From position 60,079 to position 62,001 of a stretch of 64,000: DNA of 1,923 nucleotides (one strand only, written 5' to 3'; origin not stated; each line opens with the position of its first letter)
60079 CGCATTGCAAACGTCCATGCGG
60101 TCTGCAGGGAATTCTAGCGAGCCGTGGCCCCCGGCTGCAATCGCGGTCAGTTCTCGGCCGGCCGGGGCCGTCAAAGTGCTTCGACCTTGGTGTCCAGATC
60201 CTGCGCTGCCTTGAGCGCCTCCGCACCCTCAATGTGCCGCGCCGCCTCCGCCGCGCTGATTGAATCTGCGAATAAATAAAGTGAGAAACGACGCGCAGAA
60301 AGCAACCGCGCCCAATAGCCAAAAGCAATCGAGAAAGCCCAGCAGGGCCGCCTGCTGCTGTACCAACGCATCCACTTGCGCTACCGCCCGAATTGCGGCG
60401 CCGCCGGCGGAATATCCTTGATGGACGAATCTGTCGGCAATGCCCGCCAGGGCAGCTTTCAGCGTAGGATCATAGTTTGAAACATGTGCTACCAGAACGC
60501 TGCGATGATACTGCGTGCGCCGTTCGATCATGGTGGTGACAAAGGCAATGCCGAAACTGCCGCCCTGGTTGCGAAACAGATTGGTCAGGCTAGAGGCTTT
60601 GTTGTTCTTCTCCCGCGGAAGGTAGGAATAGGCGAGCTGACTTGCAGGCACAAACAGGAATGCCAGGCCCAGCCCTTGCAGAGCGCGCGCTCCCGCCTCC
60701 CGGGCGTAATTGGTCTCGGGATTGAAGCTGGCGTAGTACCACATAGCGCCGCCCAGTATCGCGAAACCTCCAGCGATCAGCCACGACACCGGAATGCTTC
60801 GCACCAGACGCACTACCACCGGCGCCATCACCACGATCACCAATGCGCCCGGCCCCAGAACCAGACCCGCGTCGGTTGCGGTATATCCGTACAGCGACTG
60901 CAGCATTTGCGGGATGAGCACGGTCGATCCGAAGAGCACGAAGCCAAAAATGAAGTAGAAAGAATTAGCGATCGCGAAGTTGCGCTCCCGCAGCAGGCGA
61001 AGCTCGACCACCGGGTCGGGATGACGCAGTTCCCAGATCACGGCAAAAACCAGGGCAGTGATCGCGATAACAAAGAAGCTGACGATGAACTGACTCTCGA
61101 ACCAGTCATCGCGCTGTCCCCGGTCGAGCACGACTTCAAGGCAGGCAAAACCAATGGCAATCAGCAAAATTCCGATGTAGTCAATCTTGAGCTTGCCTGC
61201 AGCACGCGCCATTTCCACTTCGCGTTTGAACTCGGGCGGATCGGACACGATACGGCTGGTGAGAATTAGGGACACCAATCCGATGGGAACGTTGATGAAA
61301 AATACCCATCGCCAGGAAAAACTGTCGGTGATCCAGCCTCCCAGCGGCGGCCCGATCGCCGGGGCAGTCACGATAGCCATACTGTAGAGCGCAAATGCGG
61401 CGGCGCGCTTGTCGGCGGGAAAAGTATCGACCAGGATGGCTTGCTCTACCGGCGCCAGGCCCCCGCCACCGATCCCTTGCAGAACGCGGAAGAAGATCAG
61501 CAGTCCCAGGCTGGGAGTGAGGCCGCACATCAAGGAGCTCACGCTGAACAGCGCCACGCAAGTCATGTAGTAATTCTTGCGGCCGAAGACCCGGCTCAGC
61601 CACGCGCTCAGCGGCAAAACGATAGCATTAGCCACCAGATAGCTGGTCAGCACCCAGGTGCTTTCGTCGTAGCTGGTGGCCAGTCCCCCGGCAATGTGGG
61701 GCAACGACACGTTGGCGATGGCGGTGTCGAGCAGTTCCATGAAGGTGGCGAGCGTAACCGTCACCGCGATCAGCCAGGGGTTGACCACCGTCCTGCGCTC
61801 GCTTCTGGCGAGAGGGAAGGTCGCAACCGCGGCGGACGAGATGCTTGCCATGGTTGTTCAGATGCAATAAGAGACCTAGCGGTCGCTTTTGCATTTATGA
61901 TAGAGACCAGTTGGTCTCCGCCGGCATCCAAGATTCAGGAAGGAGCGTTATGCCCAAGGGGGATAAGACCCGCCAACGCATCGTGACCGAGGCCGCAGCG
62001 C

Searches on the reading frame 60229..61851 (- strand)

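Call 54: search_protein_families(library=pfam, proteins=[window:60229-61851:-], max_evalue=0.00001)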
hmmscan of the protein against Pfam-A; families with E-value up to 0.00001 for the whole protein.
window:60229-61851:- (540 aa): 4 families
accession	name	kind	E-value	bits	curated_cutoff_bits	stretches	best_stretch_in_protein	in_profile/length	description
PF07690.21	MFS_1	-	1.5e-58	198.8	33.4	1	33-434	2-346/347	Major Facilitator Superfamily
PF00083.30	Sugar_tr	-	7.3e-12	45.3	22.3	1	31-198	4-188/452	Sugar (and other) transporter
PF06609.19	TRI12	-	5.3e-08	32.2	23.2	1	35-375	55-393/599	Fungal trichothecene efflux pump (TRI12)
PF05977.19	MFS_3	-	2.3e-07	30.1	27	1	94-189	83-177/524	Transmembrane secretion effector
